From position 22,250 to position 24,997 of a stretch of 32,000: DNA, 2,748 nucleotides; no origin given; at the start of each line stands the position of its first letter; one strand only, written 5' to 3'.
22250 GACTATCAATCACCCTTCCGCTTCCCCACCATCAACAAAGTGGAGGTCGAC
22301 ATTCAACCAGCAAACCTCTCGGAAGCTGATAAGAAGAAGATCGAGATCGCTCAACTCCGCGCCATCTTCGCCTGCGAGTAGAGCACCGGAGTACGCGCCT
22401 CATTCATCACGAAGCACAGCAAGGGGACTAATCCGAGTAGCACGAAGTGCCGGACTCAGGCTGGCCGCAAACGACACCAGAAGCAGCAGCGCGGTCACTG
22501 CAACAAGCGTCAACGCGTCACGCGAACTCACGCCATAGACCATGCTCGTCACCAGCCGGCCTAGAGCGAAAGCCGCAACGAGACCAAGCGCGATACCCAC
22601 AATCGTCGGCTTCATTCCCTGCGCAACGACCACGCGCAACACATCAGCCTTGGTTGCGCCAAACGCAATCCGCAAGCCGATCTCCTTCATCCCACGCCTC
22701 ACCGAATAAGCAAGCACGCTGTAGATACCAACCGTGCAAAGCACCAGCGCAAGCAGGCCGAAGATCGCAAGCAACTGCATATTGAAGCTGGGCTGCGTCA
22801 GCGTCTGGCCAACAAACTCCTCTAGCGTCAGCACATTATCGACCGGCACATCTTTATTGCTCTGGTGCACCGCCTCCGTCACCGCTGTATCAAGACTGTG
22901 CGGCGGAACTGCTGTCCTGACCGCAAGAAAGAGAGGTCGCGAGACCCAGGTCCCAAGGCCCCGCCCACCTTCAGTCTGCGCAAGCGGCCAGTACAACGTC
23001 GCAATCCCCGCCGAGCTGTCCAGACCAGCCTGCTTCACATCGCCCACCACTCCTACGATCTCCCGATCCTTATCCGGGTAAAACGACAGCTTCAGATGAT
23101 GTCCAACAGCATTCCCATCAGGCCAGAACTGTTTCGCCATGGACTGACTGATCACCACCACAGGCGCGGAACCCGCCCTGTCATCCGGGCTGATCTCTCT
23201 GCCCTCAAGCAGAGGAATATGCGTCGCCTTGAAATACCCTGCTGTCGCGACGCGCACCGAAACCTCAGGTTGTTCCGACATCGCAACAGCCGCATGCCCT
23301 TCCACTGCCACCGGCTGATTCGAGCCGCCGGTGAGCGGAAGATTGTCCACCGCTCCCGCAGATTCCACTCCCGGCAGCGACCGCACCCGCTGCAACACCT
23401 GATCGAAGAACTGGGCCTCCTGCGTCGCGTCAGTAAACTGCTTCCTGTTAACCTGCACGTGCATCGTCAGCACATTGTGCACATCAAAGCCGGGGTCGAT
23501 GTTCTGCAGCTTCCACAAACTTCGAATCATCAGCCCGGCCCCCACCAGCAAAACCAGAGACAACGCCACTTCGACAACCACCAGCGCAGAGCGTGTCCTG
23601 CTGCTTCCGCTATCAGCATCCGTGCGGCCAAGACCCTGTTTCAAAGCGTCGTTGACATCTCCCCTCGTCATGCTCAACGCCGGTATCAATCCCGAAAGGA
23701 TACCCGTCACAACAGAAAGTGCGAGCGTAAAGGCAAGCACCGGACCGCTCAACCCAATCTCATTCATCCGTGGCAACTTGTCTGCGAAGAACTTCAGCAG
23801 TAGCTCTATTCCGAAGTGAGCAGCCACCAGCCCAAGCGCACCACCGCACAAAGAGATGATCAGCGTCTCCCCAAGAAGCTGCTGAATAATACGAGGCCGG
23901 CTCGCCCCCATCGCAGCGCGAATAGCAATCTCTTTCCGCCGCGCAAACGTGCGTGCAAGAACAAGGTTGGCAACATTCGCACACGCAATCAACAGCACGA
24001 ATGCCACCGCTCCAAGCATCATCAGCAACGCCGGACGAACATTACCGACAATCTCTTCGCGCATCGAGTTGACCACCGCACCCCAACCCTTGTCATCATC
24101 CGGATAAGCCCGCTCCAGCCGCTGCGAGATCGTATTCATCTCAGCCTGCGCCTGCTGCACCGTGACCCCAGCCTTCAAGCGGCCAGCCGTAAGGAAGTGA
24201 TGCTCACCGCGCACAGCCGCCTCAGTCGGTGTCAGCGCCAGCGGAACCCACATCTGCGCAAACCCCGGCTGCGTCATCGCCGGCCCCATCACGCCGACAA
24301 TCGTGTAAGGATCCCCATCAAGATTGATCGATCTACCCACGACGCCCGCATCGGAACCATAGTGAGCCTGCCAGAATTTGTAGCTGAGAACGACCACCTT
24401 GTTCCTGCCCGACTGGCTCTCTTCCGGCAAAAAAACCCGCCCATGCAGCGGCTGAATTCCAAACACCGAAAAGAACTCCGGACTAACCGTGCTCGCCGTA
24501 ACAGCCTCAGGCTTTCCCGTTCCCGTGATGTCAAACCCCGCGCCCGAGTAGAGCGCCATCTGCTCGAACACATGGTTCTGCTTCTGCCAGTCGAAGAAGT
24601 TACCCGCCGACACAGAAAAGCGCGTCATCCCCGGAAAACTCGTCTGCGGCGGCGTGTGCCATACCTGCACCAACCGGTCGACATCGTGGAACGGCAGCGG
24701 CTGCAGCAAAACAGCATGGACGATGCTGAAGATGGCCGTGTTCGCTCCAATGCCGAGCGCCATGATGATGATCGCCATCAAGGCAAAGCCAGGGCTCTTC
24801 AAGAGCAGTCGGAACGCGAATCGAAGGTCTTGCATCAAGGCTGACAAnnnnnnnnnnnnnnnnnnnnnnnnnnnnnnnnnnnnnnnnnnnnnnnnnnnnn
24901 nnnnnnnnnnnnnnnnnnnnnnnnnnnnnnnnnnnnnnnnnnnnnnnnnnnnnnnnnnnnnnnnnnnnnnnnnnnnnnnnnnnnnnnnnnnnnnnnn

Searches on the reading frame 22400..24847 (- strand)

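Call 6: search_protein_families(library=pfam, proteins=[window:22400-24847:-])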
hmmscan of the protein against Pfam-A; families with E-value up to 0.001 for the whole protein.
window:22400-24847:- (815 aa): 2 families
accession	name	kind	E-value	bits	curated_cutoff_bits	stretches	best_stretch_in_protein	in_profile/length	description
PF12704.14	MacB_PCD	-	6.9e-41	141.2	27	2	23-239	2-206/207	MacB-like periplasmic core domain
PF02687.27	FtsX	-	3.5e-25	88.8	25.5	2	280-395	3-117/120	FtsX-like permease C-terminal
